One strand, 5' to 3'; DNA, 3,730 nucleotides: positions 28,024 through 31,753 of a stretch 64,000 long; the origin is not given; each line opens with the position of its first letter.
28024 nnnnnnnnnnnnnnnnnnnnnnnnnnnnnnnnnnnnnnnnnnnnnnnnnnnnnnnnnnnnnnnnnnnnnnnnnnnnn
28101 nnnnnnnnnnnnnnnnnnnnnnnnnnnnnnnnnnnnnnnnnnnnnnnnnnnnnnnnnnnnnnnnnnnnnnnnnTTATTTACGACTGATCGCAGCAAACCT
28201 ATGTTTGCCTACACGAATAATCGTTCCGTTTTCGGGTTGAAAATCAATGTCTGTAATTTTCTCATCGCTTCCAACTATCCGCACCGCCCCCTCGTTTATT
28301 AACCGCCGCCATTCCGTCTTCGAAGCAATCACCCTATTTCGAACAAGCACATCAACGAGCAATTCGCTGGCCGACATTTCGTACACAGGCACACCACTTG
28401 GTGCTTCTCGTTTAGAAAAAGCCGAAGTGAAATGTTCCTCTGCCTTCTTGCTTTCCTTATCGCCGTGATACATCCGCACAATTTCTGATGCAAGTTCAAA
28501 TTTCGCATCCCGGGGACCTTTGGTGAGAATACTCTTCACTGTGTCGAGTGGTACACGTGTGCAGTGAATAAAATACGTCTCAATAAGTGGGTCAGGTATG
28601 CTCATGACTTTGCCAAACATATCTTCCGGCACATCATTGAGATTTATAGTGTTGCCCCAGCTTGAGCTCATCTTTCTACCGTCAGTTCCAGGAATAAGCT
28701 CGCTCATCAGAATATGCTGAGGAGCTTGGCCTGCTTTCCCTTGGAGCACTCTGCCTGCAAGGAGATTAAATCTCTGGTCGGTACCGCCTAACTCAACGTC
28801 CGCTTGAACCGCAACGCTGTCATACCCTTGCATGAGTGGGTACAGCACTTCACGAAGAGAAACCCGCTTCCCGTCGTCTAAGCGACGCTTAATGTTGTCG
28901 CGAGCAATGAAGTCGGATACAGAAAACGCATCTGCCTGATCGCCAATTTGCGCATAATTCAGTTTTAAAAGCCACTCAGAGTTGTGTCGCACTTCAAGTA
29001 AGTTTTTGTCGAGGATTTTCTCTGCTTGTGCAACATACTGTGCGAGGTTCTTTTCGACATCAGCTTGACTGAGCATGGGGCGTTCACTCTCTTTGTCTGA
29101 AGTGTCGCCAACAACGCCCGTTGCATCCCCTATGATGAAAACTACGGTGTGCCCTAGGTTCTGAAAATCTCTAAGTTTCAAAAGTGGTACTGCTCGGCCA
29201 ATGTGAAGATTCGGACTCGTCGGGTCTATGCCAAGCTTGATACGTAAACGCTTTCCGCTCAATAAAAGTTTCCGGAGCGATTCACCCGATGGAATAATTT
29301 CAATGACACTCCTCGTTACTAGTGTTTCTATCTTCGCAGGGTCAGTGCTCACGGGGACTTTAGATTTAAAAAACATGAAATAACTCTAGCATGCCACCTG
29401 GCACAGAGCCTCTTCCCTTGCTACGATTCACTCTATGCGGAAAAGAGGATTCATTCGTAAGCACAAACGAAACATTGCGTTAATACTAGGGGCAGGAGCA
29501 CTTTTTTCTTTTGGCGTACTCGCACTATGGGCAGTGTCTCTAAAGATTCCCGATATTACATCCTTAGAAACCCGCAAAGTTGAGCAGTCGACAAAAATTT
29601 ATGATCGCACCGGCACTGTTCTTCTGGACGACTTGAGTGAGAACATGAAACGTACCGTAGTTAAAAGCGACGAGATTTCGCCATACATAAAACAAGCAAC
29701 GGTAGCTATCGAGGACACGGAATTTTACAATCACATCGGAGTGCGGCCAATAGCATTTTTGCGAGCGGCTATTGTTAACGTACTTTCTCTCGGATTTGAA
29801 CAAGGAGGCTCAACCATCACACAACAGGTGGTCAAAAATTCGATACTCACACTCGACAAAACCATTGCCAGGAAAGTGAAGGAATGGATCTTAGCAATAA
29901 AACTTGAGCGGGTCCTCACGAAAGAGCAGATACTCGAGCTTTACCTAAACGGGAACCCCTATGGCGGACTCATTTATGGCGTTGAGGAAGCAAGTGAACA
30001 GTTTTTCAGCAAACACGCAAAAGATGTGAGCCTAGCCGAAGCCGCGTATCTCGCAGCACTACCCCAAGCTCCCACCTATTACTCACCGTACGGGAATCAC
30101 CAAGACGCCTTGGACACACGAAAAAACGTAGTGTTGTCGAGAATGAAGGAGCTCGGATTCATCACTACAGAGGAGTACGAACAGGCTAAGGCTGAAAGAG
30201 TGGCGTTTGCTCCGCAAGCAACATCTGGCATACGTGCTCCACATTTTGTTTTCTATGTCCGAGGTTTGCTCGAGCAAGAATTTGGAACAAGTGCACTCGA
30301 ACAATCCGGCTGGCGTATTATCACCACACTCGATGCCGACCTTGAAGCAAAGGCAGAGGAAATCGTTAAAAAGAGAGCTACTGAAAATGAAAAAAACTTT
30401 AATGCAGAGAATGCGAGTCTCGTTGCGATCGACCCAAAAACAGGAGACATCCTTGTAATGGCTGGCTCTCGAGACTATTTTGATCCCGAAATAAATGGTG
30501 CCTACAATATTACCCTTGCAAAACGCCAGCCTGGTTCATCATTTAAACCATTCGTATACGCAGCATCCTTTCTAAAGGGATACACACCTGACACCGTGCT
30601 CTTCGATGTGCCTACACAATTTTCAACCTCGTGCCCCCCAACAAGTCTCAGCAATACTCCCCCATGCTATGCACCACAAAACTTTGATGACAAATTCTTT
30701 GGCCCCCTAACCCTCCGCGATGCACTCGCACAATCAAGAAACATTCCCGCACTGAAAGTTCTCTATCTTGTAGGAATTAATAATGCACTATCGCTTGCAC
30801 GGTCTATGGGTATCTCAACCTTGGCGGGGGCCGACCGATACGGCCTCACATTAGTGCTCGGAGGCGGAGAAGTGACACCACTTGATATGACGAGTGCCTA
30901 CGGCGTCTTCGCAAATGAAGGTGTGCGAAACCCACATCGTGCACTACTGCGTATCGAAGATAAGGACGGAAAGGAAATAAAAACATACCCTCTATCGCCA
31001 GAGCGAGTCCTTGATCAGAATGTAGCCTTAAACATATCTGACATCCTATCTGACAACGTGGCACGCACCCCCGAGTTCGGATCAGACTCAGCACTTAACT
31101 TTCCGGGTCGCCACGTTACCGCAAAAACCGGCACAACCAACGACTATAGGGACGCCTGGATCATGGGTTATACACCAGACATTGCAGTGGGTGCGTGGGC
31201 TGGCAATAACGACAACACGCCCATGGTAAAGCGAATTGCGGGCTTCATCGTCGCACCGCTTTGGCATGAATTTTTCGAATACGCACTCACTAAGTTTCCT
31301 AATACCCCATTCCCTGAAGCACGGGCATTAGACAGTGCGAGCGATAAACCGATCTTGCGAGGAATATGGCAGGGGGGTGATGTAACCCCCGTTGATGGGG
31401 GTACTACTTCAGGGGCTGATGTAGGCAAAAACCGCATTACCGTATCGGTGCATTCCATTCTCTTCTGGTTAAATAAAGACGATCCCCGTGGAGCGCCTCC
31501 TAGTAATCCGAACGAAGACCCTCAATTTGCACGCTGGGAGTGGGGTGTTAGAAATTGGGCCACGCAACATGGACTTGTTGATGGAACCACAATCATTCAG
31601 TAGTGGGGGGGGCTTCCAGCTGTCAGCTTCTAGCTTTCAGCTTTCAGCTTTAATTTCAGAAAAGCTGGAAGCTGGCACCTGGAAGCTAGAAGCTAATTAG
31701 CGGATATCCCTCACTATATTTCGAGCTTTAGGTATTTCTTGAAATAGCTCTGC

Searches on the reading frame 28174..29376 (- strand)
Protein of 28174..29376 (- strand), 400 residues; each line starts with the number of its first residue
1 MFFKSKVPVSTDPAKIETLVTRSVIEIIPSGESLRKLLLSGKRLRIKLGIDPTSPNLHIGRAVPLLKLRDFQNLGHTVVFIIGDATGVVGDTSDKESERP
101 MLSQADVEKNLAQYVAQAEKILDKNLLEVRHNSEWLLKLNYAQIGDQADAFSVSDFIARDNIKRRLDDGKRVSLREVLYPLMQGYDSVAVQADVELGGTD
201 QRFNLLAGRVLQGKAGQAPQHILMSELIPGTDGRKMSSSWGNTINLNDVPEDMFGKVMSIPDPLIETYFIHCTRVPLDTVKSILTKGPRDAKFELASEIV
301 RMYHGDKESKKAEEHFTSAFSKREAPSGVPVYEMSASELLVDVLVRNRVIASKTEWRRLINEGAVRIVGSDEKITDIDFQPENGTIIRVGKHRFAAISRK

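Call 15: search_protein_families(library=pfam, proteins=[window:28174-29376:-], max_evalue=0.001)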
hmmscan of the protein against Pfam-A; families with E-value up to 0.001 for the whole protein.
window:28174-29376:- (400 aa): 2 families
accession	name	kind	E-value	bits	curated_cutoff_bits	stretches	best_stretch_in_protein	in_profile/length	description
PF00579.31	tRNA-synt_1b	-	5.5e-65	220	21.1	1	42-320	4-291/292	tRNA synthetases class I (W and Y)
PF22421.1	SYY_C-terminal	-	2.5e-07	31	27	1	327-394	7-80/83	Tyrosine--tRNA ligase SYY-like C-terminal domain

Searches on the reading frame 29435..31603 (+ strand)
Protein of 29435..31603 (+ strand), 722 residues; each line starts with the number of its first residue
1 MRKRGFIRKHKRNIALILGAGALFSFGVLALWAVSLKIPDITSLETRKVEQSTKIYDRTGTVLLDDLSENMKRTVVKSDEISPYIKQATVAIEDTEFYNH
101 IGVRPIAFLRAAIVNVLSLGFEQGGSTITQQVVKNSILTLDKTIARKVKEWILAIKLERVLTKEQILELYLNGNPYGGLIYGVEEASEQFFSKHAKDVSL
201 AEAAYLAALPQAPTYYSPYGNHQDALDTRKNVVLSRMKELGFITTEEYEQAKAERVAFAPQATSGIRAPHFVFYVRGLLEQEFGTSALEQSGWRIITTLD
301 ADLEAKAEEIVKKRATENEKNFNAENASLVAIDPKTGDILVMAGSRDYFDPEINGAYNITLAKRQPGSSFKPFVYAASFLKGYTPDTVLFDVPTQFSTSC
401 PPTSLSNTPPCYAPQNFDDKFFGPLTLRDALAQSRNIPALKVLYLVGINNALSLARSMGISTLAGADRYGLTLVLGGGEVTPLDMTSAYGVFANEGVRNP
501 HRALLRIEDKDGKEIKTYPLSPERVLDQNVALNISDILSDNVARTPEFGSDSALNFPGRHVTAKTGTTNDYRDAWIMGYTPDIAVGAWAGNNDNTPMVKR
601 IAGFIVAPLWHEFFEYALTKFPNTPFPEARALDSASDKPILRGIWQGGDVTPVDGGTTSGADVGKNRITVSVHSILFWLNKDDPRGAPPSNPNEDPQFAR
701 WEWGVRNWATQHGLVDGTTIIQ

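Call 15: search_protein_families(library=pfam, proteins=[window:29435-31603:+], max_evalue=0.001)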
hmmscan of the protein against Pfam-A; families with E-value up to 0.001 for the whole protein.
window:29435-31603:+ (722 aa): 2 families
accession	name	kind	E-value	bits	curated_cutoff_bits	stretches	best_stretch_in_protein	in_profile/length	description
PF00912.28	Transgly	-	1.8e-58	197.3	27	1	65-238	6-178/178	Transglycosylase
PF00905.27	Transpeptidase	-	1.9e-22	80.3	22.1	1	328-596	2-282/299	Penicillin binding protein transpeptidase domain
